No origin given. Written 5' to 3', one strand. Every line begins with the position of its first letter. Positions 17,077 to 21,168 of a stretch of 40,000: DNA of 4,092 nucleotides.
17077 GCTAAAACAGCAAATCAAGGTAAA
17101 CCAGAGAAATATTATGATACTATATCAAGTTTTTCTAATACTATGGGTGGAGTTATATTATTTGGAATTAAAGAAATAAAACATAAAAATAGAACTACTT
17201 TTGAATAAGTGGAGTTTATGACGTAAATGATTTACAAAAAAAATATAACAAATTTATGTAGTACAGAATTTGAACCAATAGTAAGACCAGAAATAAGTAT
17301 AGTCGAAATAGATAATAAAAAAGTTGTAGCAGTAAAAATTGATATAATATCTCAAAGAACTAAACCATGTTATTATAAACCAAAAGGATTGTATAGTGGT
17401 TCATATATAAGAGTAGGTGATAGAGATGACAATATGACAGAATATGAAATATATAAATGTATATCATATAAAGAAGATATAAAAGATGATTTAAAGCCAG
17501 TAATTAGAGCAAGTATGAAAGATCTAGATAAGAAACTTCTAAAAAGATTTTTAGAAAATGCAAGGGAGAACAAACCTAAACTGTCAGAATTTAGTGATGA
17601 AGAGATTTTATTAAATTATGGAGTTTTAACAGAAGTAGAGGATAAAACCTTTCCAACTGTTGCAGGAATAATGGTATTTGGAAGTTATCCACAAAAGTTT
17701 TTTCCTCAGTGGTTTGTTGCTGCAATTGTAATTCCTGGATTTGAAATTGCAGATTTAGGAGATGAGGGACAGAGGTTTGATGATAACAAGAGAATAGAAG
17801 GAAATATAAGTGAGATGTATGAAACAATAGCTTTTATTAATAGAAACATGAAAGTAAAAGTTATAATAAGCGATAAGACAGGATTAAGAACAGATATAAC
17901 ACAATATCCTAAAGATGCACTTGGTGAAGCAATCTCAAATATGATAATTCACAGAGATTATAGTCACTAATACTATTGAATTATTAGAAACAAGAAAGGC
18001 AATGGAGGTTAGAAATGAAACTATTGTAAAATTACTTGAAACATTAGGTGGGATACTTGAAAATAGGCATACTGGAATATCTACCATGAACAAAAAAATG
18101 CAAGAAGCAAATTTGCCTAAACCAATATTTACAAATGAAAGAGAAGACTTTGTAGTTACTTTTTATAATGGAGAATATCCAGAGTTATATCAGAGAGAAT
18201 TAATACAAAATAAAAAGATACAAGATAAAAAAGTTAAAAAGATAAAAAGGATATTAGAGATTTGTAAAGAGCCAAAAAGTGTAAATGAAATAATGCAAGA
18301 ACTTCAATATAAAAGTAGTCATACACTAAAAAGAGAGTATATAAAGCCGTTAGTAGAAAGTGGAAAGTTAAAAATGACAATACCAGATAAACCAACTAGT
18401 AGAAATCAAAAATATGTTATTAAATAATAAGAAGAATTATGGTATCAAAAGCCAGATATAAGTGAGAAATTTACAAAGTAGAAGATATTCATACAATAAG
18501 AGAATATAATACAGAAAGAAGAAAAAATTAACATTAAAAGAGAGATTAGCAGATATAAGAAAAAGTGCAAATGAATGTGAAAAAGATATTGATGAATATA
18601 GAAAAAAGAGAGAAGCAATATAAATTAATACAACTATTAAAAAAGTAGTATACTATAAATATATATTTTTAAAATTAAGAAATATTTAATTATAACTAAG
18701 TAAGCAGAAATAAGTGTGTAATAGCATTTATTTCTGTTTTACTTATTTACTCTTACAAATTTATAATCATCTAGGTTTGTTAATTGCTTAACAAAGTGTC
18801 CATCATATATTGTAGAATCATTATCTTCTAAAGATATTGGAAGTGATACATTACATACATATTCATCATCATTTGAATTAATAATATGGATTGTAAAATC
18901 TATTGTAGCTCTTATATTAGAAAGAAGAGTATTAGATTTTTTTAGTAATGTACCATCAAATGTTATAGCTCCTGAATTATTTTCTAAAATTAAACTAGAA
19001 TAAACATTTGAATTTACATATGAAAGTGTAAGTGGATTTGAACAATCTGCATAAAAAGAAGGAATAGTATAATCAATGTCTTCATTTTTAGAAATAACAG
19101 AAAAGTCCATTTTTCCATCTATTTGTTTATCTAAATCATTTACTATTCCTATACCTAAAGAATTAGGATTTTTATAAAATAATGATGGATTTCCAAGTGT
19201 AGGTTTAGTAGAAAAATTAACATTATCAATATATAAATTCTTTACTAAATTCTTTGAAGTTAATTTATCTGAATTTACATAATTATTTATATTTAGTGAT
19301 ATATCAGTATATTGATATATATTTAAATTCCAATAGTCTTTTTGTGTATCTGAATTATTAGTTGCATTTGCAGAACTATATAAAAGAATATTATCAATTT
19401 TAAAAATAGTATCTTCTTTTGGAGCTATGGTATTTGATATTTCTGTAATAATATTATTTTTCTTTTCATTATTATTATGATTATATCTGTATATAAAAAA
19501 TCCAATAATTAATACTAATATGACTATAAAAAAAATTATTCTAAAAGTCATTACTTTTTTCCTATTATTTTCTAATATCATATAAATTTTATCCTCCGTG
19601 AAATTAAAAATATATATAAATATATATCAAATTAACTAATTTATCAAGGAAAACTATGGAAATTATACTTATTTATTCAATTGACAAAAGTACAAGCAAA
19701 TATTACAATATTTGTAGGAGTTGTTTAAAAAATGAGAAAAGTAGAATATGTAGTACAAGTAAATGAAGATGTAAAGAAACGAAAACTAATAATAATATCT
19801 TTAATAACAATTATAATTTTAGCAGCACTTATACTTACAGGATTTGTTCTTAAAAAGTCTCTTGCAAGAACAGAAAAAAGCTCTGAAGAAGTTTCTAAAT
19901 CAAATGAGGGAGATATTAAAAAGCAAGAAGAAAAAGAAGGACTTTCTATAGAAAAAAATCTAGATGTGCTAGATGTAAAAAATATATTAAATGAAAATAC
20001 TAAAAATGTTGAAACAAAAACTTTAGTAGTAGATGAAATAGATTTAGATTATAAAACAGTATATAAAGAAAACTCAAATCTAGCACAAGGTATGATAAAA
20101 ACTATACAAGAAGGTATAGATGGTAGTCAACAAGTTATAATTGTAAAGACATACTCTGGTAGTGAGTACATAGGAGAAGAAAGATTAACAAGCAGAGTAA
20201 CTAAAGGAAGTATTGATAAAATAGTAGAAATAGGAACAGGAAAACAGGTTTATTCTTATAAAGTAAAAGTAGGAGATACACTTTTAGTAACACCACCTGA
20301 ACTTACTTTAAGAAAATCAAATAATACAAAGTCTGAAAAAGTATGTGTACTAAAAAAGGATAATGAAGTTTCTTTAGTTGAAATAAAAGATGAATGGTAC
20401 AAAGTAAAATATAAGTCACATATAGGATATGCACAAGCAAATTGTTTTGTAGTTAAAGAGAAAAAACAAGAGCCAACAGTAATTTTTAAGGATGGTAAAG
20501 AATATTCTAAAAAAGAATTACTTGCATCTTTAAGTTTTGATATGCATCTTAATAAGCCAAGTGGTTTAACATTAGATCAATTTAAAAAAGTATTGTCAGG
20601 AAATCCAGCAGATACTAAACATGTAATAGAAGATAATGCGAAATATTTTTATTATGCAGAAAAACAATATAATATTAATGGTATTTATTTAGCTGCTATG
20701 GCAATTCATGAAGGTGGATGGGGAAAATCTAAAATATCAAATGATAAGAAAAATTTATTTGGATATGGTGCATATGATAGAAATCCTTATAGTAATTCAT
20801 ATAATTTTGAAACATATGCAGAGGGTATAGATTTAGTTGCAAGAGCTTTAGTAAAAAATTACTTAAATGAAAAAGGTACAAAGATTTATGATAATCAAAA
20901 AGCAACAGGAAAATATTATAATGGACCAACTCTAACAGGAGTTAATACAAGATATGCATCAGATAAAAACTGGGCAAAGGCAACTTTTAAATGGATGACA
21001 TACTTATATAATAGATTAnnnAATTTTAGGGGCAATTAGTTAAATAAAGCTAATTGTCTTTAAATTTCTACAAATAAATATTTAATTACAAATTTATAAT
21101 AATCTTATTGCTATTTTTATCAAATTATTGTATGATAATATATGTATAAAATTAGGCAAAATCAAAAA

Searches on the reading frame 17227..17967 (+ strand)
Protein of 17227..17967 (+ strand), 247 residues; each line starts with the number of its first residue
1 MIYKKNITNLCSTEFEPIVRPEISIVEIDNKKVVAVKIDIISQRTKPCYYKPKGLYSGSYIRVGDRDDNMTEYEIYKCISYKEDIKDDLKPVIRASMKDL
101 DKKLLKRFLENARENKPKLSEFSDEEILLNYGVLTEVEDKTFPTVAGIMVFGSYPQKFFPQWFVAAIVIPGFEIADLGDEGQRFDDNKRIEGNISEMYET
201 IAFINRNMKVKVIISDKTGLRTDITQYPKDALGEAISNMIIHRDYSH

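Call 6: search_protein_families(library=pfam, proteins=[window:17227-17967:+], max_evalue=0.01)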
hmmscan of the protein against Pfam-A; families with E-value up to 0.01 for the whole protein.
window:17227-17967:+ (247 aa): 1 family
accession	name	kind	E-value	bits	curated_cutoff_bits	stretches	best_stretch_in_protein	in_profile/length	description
PF04326.19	SLFN_AlbA_2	-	1.1e-05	26.4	25.3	1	6-70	58-117/118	Schlafen, AlbA_2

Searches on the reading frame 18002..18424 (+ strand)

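Call 6: search_protein_families(library=pfam, proteins=[window:18002-18424:+], max_evalue=0.01)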
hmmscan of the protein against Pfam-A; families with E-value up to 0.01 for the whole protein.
window:18002-18424:+ (141 aa): 3 families
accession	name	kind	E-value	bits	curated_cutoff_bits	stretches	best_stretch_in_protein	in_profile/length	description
PF21247.3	Fic-like_C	-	4.6e-15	55.7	27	1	80-139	2-62/64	Filamentation induced by cAMP protein Fic-like, C-terminal domain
PF13749.12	HATPase_c_4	-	2e-09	37.8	26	1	3-54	39-89/89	Putative ATP-dependent DNA helicase recG C-terminal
PF07106.19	TBPIP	-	0.0074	16.6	22.8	0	79-125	4-50/62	TBPIP/Hop2 winged helix domain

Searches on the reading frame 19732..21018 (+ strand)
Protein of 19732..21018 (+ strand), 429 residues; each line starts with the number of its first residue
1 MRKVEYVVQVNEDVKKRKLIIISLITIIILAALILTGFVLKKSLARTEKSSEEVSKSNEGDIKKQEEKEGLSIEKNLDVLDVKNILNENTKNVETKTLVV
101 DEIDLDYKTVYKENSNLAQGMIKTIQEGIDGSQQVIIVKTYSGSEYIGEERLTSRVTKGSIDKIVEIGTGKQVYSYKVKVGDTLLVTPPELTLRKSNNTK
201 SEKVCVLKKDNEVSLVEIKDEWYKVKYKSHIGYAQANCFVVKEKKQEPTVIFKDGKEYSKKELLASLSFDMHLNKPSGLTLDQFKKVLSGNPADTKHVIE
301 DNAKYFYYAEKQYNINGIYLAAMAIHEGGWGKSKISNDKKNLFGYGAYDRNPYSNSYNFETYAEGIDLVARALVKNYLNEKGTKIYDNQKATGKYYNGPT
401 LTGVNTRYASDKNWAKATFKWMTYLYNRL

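Call 6: search_protein_families(library=pfam, proteins=[window:19732-21018:+], max_evalue=0.01)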
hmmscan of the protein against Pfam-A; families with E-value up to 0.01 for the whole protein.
window:19732-21018:+ (429 aa): 3 families
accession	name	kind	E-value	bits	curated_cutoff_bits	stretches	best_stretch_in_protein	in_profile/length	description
PF01832.25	Glucosaminidase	-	2.8e-12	47.8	30.2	1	304-424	2-120/123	Mannosyl-glycoprotein endo-beta-N-acetylglucosaminidase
PF07501.17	G5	-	7.8e-11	42.5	23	1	99-169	4-74/75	G5 domain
PF08239.17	SH3_3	-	1.4e-06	28.8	27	1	191-235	3-49/54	Bacterial SH3 domain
